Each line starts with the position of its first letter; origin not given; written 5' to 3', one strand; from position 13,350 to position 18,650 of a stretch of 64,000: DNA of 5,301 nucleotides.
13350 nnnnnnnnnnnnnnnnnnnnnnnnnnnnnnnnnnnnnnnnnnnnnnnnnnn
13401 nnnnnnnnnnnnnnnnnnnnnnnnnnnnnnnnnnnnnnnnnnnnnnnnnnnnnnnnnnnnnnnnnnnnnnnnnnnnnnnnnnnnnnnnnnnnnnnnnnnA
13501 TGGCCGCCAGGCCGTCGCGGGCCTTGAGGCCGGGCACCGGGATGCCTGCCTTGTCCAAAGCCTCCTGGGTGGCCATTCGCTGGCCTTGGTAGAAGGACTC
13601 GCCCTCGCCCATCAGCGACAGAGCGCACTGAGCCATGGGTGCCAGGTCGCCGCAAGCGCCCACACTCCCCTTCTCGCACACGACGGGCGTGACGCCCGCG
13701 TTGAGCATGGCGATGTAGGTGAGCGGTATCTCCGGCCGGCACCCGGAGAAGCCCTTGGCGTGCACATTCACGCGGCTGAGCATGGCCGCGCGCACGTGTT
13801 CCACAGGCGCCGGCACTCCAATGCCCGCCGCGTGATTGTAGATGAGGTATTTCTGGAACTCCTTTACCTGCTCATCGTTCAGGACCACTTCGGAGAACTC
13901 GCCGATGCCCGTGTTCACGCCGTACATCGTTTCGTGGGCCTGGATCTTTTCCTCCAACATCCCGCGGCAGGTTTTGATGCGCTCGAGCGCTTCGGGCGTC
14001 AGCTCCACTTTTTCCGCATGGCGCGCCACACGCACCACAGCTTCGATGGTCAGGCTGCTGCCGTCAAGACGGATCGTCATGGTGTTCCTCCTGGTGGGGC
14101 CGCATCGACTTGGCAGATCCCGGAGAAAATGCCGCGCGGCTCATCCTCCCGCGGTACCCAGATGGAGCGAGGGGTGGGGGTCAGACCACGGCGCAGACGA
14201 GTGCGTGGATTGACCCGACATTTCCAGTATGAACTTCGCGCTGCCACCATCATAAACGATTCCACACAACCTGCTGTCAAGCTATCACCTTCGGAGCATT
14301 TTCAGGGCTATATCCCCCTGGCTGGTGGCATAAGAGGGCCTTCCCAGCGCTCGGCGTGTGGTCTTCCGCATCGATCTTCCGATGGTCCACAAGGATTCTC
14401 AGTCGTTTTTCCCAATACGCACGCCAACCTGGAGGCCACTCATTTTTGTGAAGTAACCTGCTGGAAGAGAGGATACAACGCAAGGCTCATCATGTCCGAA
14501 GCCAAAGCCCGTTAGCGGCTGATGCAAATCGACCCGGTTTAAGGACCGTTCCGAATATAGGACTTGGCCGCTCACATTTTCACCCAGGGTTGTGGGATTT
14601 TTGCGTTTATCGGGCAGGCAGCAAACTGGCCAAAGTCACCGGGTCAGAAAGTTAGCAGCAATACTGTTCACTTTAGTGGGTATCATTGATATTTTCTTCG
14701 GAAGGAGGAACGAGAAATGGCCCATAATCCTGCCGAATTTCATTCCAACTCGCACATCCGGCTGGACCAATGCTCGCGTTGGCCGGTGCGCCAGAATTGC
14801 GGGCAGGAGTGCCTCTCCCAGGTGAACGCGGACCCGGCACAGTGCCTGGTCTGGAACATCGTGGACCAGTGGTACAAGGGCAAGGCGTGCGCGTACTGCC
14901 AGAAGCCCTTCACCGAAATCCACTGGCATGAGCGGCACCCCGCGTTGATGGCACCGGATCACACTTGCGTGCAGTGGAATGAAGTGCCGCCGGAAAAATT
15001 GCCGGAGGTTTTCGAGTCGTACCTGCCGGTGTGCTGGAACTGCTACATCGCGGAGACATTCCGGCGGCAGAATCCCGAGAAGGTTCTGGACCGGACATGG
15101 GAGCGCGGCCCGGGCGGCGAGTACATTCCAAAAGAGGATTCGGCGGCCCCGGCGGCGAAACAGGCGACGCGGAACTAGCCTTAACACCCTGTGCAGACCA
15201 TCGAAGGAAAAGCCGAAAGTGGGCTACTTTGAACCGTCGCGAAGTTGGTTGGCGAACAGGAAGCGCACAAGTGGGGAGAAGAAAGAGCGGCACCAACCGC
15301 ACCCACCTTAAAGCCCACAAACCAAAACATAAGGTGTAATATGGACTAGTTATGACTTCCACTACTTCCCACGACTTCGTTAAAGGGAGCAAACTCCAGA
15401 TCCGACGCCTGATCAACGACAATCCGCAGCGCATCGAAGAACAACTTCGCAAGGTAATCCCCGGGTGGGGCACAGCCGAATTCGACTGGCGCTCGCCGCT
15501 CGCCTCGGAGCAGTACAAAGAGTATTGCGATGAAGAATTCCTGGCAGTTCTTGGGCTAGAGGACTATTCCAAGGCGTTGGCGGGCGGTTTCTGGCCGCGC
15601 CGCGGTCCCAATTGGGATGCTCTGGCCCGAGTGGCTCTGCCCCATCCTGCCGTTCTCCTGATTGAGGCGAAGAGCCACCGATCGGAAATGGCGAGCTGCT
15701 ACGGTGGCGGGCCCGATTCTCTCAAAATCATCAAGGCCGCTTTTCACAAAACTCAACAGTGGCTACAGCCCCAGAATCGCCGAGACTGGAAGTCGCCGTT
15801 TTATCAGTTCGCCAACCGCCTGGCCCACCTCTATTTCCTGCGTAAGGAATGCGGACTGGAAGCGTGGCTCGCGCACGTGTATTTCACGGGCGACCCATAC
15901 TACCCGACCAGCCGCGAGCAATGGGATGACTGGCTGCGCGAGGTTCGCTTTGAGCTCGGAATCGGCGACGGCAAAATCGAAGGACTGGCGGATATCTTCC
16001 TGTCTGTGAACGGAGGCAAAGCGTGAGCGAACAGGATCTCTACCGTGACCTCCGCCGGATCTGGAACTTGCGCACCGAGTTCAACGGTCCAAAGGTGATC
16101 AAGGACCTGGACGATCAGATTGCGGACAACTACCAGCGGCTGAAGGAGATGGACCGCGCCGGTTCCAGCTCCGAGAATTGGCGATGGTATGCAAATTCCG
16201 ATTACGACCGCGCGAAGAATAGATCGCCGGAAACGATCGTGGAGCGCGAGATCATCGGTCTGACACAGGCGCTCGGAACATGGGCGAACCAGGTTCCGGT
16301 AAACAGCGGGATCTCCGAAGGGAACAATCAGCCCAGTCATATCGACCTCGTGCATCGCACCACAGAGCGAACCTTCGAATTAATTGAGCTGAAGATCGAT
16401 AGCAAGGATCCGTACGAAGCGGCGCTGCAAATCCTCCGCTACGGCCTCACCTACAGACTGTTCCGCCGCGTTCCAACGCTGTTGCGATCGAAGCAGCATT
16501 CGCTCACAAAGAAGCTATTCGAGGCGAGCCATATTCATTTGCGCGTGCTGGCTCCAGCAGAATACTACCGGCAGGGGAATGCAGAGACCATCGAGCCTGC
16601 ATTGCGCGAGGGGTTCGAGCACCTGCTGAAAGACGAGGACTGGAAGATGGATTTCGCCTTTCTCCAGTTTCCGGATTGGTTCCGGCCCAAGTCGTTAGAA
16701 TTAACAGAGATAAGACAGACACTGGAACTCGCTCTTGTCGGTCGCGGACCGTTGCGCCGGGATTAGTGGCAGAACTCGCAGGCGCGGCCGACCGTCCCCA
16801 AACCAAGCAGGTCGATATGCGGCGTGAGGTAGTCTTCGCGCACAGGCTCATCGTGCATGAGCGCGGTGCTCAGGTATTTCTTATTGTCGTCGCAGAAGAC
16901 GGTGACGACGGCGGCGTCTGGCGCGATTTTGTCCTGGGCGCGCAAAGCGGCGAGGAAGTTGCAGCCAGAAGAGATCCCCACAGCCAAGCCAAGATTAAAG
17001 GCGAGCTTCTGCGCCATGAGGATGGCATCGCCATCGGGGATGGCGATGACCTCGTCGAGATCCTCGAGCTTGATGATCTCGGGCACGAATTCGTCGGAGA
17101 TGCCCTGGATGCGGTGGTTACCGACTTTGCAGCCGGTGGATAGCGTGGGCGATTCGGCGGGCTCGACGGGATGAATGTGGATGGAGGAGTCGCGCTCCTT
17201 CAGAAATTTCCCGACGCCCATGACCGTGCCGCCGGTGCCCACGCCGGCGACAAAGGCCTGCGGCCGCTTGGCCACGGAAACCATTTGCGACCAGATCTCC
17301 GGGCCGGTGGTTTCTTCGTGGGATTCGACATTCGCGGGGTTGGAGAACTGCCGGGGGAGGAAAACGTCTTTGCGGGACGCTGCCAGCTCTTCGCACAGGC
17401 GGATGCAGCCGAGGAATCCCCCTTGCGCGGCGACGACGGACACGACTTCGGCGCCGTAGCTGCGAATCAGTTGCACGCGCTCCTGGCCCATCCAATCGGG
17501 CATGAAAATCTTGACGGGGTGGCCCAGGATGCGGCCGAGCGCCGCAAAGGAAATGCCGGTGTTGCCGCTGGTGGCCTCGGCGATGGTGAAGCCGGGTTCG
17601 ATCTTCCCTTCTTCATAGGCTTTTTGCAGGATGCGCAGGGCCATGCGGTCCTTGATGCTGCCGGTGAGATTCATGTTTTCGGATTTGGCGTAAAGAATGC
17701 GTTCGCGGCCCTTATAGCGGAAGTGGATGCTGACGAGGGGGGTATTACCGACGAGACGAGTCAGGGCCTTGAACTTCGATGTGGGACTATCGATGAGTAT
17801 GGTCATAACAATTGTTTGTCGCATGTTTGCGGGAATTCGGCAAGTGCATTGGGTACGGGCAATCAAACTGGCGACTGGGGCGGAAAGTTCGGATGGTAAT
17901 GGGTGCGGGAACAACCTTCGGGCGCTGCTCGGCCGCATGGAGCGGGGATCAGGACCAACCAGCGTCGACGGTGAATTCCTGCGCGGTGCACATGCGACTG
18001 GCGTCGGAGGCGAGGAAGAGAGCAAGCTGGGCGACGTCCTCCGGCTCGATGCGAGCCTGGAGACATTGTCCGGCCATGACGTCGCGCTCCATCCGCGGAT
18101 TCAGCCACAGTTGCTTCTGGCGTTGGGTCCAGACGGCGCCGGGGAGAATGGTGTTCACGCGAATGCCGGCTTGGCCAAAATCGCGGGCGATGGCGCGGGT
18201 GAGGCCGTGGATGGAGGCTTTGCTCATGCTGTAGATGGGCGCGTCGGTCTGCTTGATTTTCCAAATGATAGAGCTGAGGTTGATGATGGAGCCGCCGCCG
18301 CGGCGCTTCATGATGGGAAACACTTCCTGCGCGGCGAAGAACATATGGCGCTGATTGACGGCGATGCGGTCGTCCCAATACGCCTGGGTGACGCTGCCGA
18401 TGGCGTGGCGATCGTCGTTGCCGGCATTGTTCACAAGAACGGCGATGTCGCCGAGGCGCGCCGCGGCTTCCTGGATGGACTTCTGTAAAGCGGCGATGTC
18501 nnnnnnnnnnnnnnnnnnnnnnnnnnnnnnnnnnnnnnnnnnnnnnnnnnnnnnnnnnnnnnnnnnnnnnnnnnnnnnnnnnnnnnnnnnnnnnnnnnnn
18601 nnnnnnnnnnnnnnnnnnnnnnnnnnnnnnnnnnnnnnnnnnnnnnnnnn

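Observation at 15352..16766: Translationally coupled pair of uncharacterised PD-(D/E)xK nucleases: candidate new two-gene defence system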

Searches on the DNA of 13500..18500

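Call 115: search_rna_families(source=window, start=13500, end=18500, threshold=evalue, max_evalue=1)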
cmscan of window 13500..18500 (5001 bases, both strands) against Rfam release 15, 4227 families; matches with E-value up to 1: 1.
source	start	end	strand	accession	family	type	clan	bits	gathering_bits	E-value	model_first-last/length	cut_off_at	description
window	15621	15689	+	RF00678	mir-140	Gene; miRNA;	-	19.2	70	0.89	1-79/79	no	mir-140 microRNA precursor family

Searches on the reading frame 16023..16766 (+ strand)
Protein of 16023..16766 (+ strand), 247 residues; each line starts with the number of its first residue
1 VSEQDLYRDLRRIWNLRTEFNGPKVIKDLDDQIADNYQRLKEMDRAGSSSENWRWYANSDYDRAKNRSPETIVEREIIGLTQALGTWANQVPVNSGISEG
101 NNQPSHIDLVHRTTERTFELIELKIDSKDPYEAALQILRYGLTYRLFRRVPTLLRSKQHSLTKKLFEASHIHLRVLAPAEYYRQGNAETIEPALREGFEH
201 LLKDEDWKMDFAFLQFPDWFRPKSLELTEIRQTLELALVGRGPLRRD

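Call 5: search_protein_families(library=pfam, proteins=[P0002], max_evalue=10)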
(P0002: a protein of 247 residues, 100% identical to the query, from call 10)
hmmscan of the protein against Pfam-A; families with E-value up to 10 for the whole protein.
P0002 (247 aa): 0 families

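Call 6: search_protein_families(library=padloc, proteins=[P0002], max_evalue=10)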
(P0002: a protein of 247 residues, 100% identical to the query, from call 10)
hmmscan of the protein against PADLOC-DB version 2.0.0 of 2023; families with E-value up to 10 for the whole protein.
P0002 (247 aa): 0 families

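Call 7: search_protein_families(library=ncbifam, proteins=[P0002], max_evalue=10)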
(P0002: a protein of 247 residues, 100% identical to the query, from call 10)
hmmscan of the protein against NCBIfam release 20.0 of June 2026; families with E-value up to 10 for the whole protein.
P0002 (247 aa): 0 families

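Call 8: search_protein_families(library=phrogs, proteins=[P0002], max_evalue=10)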
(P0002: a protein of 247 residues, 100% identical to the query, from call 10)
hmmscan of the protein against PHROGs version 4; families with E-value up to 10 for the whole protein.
P0002 (247 aa): 1 family
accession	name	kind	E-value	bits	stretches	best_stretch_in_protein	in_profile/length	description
phrog_32595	-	unknown function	0.061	15.1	1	115-139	57-81/83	-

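Call 10: find_homologous_proteins(query=window:16023-16766:+)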
Query window:16023-16766:+ (247 aa): 41 proteins with E <= 0.001 among 509 candidates.
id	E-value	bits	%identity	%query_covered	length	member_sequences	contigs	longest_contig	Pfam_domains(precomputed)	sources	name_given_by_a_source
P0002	1.3e-162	557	100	100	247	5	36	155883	-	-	-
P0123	5.8e-143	493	89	99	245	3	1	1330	-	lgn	-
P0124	3.1e-140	484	87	100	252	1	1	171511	-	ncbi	ncbi:MAG: hypothetical protein ACHQLQ_01020 [Candidatus Acidiferrales bacterium]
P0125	4.5e-137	473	87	99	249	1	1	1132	-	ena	-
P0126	1.1e-131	456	84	100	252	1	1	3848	-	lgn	-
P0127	5.6e-130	450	84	99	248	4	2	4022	-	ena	-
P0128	2.8e-98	346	99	64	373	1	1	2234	-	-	-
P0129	1.9e-90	321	62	99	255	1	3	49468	-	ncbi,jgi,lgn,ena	jgi:hypothetical protein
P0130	2.5e-73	265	54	99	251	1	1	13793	-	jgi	jgi:hypothetical protein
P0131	4.5e-27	113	38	84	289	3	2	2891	-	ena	-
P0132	5.6e-27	113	40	75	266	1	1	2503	-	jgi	jgi:hypothetical protein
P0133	7.1e-27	112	39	83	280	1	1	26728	-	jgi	jgi:hypothetical protein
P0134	2.0e-25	108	40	83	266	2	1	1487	-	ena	-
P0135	8.8e-25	106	35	85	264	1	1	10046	-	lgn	-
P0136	1.3e-24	105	38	78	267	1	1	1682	-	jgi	jgi:hypothetical protein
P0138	1.4e-23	102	34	85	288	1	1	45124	-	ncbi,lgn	-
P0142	4.5e-23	100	38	81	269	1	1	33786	-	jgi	jgi:hypothetical protein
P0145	7.3e-23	99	38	79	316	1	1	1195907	-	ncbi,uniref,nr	ncbi:hypothetical protein [Roseomonas sp. AR75]|uniref:hypothetical protein n=1 Tax=Roseomonas sp. A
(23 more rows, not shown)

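Call 16: search_solved_structures(query=A2, max_evalue=10)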
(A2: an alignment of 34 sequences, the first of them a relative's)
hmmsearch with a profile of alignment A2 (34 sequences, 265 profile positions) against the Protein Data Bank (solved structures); distinct sequences matched with E-value up to 10: 4.
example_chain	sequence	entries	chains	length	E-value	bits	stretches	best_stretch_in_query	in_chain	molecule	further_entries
2fkp_A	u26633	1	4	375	1.6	11.2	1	125-151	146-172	N-acylamino acid racemase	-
1r0m_A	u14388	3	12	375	1.8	11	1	125-151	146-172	N-acylamino acid racemase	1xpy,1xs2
2ggj_A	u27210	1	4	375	1.8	11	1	125-151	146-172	N-acylamino acid racemase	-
2ggg_A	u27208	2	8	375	1.8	11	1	125-151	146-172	N-acylamino acid racemase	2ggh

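Call 23: predict_structure(alignment_id=A2)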
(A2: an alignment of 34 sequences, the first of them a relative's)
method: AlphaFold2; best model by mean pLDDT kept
length: 247 residues; sequences in the alignment: 34
mean_pLDDT: 89.0   pTM: 0.89
mean pLDDT of the five models: 89.0, 88.0, 87.3, 87.2, 86.9
residues with pLDDT >= 90: 153; 70-90: 74; 50-70: 19; < 50: 1
segments of 3 or more residues with pLDDT < 50: none
pLDDT, mean of each block of 10 residues (from residue 1): 85 81 96 96 90 78 70 91 90 82 84 97 92 95 96 80 93 96 87 97 98 95 82 92 82
secondary structure, 60 per line:
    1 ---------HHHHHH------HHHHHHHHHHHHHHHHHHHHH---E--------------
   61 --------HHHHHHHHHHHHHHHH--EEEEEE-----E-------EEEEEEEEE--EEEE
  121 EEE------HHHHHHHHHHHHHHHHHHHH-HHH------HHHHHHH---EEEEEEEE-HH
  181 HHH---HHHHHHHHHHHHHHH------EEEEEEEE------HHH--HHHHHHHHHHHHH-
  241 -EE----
elements in order: H10-15 H22-42 H69-84 E87-92 E106-114 E117-123 H130-149 H160-166 E170-177 H179-183 H187-201 E208-215 H227-239

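Call 26: find_related_loci(query=A2, collection=metagenome_contigs, flank=5000)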
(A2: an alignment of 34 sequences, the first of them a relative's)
Query A2 (247 aa) in metagenome_contigs; peptide patterns used: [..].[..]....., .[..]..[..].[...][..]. (x = any residue, [..] = any of these).
441 stretches matched a pattern; 120 encode a relative of the query (tblastn E <= 1e-3); the best 80 are kept; 80 distinct loci.
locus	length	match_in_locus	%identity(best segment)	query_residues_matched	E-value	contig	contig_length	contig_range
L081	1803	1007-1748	100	1-247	1e-168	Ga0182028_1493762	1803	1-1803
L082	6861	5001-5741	88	1-247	9e-147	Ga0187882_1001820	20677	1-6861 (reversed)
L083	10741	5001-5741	88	1-247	9e-147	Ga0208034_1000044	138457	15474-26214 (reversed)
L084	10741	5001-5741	88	1-247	9e-147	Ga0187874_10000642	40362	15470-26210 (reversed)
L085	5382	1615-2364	83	1-247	2e-137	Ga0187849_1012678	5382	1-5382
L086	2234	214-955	100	1-247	7e-142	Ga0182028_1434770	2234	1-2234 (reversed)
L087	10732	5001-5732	61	1-244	1e-97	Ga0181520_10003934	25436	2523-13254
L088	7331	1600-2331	61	1-244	1e-97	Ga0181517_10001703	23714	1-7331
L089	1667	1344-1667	62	10-114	1e-38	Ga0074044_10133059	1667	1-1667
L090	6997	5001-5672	37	15-244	2e-37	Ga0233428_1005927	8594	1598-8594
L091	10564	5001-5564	40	22-213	5e-36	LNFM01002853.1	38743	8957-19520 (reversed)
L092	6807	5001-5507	40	49-220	3e-32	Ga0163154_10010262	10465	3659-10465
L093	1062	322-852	41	33-213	1e-33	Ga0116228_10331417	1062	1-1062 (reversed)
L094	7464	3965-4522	41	25-217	1e-31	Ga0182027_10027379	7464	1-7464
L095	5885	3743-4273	41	33-213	8e-32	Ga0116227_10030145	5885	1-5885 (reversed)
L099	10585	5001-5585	35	25-220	9e-30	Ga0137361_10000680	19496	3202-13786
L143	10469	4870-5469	35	25-221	4e-23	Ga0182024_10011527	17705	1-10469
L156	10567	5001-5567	35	37-216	3e-22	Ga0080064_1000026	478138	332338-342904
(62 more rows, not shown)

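Call 28: fold_search(model_id=the predicted structure, library=pdb)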
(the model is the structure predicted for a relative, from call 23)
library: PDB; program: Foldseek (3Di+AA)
matches with E <= 10: 527; with E <= 0.001: 0
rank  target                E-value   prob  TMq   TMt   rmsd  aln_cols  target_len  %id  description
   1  7lw7                  3.4e-02  0.18  0.22  0.20  21.8       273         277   12  Human Exonuclease 5 crystal structure (released 2021-07-14)
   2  7lw9_A                3.4e-02  0.15  0.22  0.21  20.7       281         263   13  Human Exonuclease 5 crystal structure in complex with ssDNA, Sm, and Na (released 2021-07-14)
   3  7lwa_A                3.9e-02  0.21  0.22  0.21  20.4       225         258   11  Human Exonuclease 5 crystal structure (T88E) in complex with ssDNA and Mg (released 2021-07-14)
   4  6q99                  6.6e-02  0.18  0.21  0.25  17.3       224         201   12  Ande virus L protein N-terminus mutant K124A (released 2020-01-15)
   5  8ps5_A                7.9e-02  0.13  0.21  0.14  25.3       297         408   11  Escherichia coli SduA complex bound to DNA (released 2025-01-22)
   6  7lw8_A                8.8e-02  0.12  0.22  0.21  21.1       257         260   11  Human Exonuclease 5 crystal structure in complex with a ssDNA (released 2021-07-14)
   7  9iac_B                1.2e-01  0.15  0.21  0.19  19.3       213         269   11  Structure of the Argonaute-associated Cas4 family protein 1 (ACE1) from Microcystis aeruginosa (MaACE1) (released 2025-04-23)
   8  6xl1_A                1.9e-01  0.35  0.21  0.15   7.4       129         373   10  crystal structure of cA4-activated Card1(D294N) (released 2020-12-30)
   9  5lts_A                1.9e-01  0.11  0.18  0.22  17.3       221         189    8  Crystal structure of Lymphocytic choriomeningitis mammarenavirus endonuclease Mutant D118A (released 2017-09-13)
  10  9iac_A                1.9e-01  0.09  0.20  0.19  23.2       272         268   10  Structure of the Argonaute-associated Cas4 family protein 1 (ACE1) from Microcystis aeruginosa (MaACE1) (released 2025-04-23)
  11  9nzh_A                2.1e-01  0.25  0.20  0.32   9.0       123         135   18  Crystal Structure of Amylin-NHO-18 binder complex (released 2025-05-14)
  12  5ltn_A                2.1e-01  0.12  0.21  0.26  18.9       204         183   11  Crystal structure of Lymphocytic choriomeningitis mammarenavirus endonuclease complexed with DPBA (released 2017-09-13)
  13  8qhd_C                2.7e-01  0.09  0.20  0.04  19.9       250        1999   12  Hantaan virus polymerase in hexameric state (released 2024-03-27)
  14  5ltn_B                2.9e-01  0.11  0.21  0.25  19.3       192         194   11  Crystal structure of Lymphocytic choriomeningitis mammarenavirus endonuclease complexed with DPBA (released 2017-09-13)
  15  5j1p                  3.0e-01  0.09  0.18  0.24  16.9       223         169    9  Lassa virus L protein cap-snatching endonuclease. Bound to two manganese ions (released 2016-06-29)
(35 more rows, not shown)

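Call 39: search_protein_families(library=pfam, proteins=[L156:5627-7036:+, L099:5672-6916:+, L143:3355-4662:+], max_evalue=0.01)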
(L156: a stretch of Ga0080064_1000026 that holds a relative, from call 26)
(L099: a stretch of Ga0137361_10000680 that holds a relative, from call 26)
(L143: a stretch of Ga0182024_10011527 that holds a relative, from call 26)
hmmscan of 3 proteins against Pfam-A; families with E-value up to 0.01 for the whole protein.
L156:5627-7036:+ (469 aa): 4 families
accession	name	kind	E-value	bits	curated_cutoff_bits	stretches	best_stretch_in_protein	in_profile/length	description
PF12706.13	Lactamase_B_2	-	1e-17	64.9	27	1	75-237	27-196/200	Beta-lactamase superfamily domain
PF00753.33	Lactamase_B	-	7.1e-07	29.8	22.7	1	14-178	6-152/196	Metallo-beta-lactamase superfamily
PF07521.17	RMMBL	-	3.1e-05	24.3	21.6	1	384-415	11-42/63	Zn-dependent metallo-hydrolase RNA specificity domain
PF13483.12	Lactamase_B_3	-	0.0032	17.9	24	0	12-176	5-111/160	Beta-lactamase superfamily domain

L099:5672-6916:+ (414 aa): 4 families
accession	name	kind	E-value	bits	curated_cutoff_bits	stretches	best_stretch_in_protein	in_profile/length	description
PF12706.13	Lactamase_B_2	-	7.1e-14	52.3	27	1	54-191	27-172/200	Beta-lactamase superfamily domain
PF07521.17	RMMBL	-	1.3e-06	28.8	21.6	1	360-392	10-42/63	Zn-dependent metallo-hydrolase RNA specificity domain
PF00753.33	Lactamase_B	-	0.00012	22.5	22.7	1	13-81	5-68/196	Metallo-beta-lactamase superfamily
PF13483.12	Lactamase_B_3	-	0.00017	22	24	0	368-389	139-160/160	Beta-lactamase superfamily domain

L143:3355-4662:+ (435 aa): 4 families
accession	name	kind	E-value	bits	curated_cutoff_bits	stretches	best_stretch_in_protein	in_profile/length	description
PF12706.13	Lactamase_B_2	-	1.5e-19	70.8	27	1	69-209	26-172/200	Beta-lactamase superfamily domain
PF00753.33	Lactamase_B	-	4.7e-09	36.9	22.7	1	19-183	11-161/196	Metallo-beta-lactamase superfamily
PF13483.12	Lactamase_B_3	-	6.6e-06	26.6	24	1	16-173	9-112/160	Beta-lactamase superfamily domain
PF07521.17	RMMBL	-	9.4e-06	26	21.6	1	382-411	10-40/63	Zn-dependent metallo-hydrolase RNA specificity domain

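Call 40: search_protein_families(library=padloc, proteins=[L156:5627-7036:+, L099:5672-6916:+, L143:3355-4662:+], max_evalue=0.01)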
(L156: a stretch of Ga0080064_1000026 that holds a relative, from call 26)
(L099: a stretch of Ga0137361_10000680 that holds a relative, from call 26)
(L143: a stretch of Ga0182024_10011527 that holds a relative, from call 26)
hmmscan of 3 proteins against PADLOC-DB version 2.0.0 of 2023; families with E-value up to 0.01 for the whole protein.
L156:5627-7036:+ (469 aa): 0 families

L099:5672-6916:+ (414 aa): 0 families

L143:3355-4662:+ (435 aa): 0 families

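Call 78: search_dna_similar(query=P0002, collection=plasmids, mode=protein, max_rows=25)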
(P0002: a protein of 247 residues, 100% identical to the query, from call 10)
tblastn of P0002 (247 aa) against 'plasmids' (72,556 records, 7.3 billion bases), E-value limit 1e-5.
No match.

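Call 79: search_dna_similar(query=P0002, collection=phages, mode=protein, max_rows=15)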
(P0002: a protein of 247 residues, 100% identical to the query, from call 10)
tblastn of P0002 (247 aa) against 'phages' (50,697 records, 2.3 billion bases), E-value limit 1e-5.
No match.

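Call 87: search_protein_families(library=pfam, alignment_id=A7, max_evalue=0.01)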
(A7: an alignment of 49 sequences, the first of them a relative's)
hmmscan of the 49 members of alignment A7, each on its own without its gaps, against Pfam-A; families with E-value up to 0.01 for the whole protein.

A. member 1, P0002 (247 aa): 0 families

B. families by the number of members that match (of 49 scanned): 0 families

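Call 89: find_related_loci(query=A2, collection=viral_contigs, flank=5000)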
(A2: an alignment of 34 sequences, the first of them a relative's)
Query A2 (247 aa) in viral_contigs; peptide patterns used: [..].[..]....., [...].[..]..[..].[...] (x = any residue, [..] = any of these).
26 stretches matched a pattern, but none encodes a relative of the query by tblastn (E <= 1e-3).

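Call 92: find_encoding_contigs(protein=P0145, flank=7000, max_places=2)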
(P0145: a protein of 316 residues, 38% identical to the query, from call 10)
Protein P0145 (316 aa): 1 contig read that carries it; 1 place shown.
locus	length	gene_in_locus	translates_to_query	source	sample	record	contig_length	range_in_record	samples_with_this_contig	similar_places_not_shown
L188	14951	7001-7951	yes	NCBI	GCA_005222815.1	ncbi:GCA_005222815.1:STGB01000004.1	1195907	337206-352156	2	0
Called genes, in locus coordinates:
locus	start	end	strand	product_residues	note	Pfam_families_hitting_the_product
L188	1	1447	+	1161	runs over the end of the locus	PF13091:PLDc_2 (weak), PF00176:SNF2-rel_dom (faint), PF00270:DEAD (faint), PF00271:Helicase_C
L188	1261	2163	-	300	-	-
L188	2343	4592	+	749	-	PF20473:MmeI_Mtase, PF07669:Eco57I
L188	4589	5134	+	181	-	-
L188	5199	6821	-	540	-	PF27207:Y4lR_2nd, PF27203:Y4lR_C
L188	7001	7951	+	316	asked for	-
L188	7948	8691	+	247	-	PF22558:REase-ARP (weak)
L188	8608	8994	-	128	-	-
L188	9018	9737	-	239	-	-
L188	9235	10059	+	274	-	-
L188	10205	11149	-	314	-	PF20390:DUF6685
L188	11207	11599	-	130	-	-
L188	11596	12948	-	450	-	PF00239:Resolvase, PF07508:Recombinase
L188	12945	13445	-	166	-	PF11149:DUF2924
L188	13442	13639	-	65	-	-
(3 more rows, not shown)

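Call 93: find_encoding_contigs(protein=P0138, flank=7000, max_places=2)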
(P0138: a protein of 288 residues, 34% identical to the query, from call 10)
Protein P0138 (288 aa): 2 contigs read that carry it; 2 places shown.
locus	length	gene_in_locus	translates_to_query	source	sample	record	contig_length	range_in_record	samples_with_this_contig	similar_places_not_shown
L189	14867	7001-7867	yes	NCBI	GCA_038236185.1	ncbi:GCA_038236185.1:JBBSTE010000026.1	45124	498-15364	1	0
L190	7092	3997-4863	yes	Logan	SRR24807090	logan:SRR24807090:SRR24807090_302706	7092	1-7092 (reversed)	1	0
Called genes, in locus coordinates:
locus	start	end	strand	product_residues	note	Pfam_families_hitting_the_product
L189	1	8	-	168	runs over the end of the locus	?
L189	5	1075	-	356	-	PF07366:SnoaL (faint), PF12680:SnoaL_2 (faint)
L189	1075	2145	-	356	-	PF07366:SnoaL, PF12680:SnoaL_2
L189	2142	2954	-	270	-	PF04958:AstA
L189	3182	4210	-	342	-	PF00356:LacI, PF00532:Peripla_BP_1, PF13407:Peripla_BP_4, PF13377:Peripla_BP_3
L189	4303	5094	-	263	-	PF12680:SnoaL_2 (faint), PF07366:SnoaL (weak)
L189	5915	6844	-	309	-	PF00149:Metallophos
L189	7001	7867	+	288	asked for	-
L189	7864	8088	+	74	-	-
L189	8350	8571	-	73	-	-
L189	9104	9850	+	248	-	PF07505:DUF5131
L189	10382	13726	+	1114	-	PF13091:PLDc_2, PF04851:ResIII, PF00176:SNF2-rel_dom (weak), PF00271:Helicase_C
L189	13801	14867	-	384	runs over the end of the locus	PF00266:Aminotran_5, PF01041:DegT_DnrJ_EryC1, PF01053:Cys_Met_Meta_PP (weak), PF22580:KYNU_C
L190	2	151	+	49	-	?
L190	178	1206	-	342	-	PF00356:LacI, PF00532:Peripla_BP_1, PF13407:Peripla_BP_4, PF13377:Peripla_BP_3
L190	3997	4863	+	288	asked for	-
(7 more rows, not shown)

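Call 94: find_encoding_contigs(protein=P0142, flank=7000, max_places=2)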
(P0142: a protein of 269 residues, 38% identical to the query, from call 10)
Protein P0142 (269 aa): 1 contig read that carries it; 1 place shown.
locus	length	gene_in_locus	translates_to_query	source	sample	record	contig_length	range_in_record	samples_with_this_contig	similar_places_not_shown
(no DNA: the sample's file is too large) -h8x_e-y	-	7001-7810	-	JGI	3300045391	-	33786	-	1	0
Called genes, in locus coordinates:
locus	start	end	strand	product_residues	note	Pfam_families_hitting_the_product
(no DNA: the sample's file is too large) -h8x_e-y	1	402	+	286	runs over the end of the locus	PF02661:Fic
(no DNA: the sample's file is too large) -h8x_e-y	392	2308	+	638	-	-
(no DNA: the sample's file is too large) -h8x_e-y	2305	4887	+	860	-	PF08665:PglZ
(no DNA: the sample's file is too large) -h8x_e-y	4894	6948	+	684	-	PF20442:BrxL_N, PF13337:BrxL_ATPase, PF05362:Lon_C, PF13541:ChlI (weak)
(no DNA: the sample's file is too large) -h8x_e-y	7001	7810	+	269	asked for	-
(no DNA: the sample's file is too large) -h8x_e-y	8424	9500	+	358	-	-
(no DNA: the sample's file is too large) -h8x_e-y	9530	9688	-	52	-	-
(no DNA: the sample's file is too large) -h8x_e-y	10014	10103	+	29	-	-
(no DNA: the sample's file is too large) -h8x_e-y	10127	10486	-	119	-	-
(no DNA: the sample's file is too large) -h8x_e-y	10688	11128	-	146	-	-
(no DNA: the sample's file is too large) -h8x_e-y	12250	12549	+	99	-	PF00829:Ribosomal_L21p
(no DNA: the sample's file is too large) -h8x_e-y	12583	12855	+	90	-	PF01016:Ribosomal_L27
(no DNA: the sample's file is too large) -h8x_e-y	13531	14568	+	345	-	PF01018:GTP1_OBG, PF01926:MMR_HSR1, PF02421:FeoB_N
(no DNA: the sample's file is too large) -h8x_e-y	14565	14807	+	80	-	-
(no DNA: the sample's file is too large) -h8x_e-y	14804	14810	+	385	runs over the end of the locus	PF00696:AA_kinase, PF01472:PUA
